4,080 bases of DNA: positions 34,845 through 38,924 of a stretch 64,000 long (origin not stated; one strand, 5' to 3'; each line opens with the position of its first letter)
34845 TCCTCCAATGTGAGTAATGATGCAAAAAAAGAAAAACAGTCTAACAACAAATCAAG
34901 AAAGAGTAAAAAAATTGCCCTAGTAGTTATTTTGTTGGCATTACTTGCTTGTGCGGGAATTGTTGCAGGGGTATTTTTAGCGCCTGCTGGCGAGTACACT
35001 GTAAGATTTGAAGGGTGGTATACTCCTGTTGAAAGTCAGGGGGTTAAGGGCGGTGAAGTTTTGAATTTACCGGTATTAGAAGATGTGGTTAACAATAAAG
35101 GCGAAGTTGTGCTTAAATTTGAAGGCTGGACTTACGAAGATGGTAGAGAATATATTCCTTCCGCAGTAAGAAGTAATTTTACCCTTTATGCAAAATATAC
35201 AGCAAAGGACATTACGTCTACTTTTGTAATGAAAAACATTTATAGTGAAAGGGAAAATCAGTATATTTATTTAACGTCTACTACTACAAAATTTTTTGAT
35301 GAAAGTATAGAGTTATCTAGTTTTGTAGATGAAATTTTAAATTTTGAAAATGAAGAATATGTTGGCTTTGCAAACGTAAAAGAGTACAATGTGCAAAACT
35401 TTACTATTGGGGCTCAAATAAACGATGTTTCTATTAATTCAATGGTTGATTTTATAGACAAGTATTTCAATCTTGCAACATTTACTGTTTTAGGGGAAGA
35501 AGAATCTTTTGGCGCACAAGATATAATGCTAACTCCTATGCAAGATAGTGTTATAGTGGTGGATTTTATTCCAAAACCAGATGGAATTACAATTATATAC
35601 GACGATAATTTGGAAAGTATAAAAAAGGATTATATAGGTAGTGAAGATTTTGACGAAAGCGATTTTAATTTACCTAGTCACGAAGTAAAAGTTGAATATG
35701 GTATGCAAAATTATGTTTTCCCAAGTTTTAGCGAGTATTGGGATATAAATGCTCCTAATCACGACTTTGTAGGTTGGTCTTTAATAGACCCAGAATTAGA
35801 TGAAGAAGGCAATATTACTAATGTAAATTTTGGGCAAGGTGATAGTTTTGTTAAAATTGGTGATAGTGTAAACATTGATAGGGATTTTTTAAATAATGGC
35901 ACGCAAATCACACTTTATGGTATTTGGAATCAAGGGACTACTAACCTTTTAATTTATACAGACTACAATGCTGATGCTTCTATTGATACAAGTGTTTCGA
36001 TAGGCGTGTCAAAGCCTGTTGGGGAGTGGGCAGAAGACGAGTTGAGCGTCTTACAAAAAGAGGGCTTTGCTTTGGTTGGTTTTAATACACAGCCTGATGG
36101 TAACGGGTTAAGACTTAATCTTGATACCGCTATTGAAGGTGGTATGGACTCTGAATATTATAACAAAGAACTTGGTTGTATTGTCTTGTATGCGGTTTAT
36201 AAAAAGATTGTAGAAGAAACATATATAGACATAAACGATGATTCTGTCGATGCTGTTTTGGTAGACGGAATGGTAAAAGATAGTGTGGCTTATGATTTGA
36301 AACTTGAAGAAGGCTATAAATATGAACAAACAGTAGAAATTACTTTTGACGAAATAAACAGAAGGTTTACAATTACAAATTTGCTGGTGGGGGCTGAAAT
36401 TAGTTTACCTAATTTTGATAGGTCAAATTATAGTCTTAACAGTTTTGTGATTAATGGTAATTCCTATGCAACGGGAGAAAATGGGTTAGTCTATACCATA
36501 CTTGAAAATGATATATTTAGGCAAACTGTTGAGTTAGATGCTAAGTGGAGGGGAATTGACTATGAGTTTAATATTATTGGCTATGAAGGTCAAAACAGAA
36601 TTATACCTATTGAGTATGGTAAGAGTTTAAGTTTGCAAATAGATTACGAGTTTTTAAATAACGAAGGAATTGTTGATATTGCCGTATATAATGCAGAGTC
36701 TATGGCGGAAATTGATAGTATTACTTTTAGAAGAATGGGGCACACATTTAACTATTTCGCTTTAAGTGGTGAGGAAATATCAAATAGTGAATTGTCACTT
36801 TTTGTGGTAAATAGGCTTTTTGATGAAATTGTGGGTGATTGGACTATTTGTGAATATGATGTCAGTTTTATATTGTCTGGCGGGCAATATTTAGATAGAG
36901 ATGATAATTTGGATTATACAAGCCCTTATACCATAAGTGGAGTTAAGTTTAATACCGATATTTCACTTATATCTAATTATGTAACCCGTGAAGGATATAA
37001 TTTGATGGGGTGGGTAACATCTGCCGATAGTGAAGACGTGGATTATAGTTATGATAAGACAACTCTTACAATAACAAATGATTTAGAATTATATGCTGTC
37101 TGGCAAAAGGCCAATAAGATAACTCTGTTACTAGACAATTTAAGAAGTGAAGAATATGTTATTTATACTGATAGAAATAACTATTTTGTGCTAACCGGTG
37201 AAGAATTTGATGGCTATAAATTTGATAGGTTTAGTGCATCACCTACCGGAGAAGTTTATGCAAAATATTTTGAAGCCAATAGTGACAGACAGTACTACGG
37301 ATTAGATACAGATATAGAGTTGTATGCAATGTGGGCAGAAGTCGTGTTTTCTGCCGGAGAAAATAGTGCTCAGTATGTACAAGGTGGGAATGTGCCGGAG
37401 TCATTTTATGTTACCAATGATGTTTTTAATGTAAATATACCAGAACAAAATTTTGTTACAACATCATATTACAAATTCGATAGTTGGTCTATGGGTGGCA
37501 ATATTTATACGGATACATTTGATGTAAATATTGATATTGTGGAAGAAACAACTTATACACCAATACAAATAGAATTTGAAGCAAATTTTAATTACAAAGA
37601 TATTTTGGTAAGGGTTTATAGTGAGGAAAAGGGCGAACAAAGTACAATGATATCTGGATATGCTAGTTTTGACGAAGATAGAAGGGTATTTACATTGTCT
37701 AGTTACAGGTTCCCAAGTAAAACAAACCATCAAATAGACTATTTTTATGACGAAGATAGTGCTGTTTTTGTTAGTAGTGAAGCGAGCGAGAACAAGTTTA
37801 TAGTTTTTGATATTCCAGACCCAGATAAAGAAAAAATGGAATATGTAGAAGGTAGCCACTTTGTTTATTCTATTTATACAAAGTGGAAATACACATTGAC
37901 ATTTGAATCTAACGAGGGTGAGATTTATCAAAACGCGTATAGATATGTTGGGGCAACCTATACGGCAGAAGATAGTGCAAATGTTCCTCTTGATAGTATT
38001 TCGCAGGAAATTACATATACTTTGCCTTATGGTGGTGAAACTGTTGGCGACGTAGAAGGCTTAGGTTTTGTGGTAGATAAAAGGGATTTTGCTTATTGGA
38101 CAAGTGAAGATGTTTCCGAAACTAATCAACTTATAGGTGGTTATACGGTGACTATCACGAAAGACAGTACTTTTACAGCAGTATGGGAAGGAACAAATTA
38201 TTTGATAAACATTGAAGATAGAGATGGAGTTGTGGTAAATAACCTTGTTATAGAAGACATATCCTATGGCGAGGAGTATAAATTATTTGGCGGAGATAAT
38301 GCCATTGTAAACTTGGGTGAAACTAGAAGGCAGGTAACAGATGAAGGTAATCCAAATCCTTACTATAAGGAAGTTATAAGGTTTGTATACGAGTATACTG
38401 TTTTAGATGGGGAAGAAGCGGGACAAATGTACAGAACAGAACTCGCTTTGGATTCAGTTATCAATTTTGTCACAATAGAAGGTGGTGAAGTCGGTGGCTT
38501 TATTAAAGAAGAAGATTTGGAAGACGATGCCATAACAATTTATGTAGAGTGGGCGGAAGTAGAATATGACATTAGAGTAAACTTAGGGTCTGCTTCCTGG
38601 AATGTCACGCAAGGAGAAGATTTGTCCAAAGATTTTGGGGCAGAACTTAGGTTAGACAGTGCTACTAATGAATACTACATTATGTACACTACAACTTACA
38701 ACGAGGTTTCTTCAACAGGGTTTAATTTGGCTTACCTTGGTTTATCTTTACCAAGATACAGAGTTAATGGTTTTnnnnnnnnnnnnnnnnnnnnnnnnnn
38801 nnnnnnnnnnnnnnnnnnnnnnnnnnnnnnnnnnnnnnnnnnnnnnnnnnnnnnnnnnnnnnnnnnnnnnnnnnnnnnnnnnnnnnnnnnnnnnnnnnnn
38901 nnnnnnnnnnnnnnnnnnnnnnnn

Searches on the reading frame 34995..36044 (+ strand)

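Call 71: search_protein_families(library=pfam, proteins=[window:34995-36044:+], max_evalue=1)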
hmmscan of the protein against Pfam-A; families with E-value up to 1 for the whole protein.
window:34995-36044:+ (350 aa): 2 families
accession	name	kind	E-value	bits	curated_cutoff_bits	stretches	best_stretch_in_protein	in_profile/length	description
PF09479.16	Flg_new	-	0.099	13.2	27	1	1-67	1-65/65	Listeria-Bacteroides repeat domain (List_Bact_rpt)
PF13797.11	Post_transc_reg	-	0.17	12.1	25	1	92-136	35-78/83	Post-transcriptional regulator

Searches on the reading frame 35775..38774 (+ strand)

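Call 33: search_protein_families(library=pfam, proteins=[window:35775-38774:+], max_evalue=0.1)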
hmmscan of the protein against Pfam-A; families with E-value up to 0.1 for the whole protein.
window:35775-38774:+ (1000 aa): 1 family
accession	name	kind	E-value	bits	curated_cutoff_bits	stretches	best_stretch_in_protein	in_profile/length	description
PF09479.16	Flg_new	-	2.4e-05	24.8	27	1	361-442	1-65/65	Listeria-Bacteroides repeat domain (List_Bact_rpt)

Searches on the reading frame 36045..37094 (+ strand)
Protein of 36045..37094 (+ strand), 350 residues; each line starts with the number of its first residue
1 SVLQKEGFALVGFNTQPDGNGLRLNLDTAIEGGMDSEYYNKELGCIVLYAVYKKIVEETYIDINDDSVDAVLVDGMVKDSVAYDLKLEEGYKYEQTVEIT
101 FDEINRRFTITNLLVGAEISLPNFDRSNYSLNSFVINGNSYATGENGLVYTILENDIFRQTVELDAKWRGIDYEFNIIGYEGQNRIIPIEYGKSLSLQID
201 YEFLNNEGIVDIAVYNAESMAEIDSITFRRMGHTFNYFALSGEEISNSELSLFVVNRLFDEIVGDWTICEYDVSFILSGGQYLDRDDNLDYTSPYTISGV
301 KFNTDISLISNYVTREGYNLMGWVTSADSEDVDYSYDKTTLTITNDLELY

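Call 71: search_protein_families(library=pfam, proteins=[window:36045-37094:+], max_evalue=1)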
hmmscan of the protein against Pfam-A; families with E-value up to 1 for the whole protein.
window:36045-37094:+ (350 aa): 1 family
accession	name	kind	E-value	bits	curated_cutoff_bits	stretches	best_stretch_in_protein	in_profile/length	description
PF09479.16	Flg_new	-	8.2e-06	26.3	27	1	271-350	1-63/65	Listeria-Bacteroides repeat domain (List_Bact_rpt)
